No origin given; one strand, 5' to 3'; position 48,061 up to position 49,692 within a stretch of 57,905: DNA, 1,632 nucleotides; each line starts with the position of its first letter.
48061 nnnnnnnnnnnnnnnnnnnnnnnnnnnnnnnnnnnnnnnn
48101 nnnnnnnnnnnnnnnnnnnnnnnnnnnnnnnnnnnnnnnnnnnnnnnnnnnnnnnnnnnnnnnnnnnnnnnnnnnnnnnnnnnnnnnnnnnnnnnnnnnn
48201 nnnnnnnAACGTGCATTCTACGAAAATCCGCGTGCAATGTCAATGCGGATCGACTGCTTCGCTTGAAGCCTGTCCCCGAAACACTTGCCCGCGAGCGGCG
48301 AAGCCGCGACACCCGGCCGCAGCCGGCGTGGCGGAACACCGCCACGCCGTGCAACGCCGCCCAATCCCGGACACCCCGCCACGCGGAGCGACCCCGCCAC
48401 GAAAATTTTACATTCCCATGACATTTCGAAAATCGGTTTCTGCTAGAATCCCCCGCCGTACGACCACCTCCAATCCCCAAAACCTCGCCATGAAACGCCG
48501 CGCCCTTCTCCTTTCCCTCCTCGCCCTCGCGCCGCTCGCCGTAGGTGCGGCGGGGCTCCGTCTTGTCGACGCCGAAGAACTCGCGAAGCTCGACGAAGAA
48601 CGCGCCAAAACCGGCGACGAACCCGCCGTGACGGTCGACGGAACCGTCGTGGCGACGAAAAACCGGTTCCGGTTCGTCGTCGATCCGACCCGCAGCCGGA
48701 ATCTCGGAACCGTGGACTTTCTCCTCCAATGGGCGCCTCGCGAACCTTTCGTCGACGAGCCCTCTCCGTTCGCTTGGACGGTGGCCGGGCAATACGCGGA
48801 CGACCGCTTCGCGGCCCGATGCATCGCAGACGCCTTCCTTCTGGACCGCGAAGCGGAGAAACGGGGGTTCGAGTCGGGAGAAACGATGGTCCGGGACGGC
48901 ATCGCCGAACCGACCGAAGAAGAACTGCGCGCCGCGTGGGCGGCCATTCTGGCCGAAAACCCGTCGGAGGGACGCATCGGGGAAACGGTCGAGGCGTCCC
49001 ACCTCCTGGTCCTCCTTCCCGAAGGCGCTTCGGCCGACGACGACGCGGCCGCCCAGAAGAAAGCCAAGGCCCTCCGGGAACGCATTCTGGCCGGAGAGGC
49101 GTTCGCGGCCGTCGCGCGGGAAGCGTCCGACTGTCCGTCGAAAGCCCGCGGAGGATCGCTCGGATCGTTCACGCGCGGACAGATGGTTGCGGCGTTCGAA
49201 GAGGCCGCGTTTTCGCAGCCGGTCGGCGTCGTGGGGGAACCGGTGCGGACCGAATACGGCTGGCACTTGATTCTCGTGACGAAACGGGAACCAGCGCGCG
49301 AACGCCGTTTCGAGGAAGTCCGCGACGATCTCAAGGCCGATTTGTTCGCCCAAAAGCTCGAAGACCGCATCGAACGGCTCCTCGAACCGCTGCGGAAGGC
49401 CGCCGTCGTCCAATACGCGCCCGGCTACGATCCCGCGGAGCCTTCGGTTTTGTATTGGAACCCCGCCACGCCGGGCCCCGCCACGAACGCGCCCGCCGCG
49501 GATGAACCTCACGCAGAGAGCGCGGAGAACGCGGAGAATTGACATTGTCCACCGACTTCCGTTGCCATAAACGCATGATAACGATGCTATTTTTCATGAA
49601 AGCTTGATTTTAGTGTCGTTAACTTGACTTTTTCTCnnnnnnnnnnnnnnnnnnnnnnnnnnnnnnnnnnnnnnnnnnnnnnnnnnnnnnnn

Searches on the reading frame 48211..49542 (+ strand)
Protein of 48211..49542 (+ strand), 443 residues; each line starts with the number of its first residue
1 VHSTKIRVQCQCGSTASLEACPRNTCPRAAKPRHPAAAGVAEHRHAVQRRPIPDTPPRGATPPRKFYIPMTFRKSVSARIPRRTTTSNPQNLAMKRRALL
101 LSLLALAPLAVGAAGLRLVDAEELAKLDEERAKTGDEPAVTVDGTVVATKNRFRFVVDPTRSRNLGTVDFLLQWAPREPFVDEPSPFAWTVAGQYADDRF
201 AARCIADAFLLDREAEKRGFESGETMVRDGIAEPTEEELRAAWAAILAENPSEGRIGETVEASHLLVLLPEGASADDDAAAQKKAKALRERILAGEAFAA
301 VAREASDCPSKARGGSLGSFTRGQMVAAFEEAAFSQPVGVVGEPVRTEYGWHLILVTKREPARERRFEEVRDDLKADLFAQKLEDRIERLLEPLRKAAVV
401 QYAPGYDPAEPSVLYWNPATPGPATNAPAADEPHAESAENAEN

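Call 72: search_protein_families(library=pfam, proteins=[window:48211-49542:+], max_evalue=0.1)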
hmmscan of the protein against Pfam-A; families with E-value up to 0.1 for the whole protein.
window:48211-49542:+ (443 aa): 4 families
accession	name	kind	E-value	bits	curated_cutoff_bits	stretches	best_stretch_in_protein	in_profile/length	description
PF00639.27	Rotamase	-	3.8e-26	92.3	21.7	1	264-357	1-96/97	PPIC-type PPIASE domain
PF13616.12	Rotamase_3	-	1.6e-22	80.7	22.5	1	258-359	14-115/116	PPIC-type PPIASE domain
PF13145.12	Rotamase_2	-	1.8e-13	51.8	27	1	273-372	28-121/121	PPIC-type PPIASE domain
PF09636.16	XkdW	-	0.028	14.6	24.6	1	231-249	37-55/57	XkdW protein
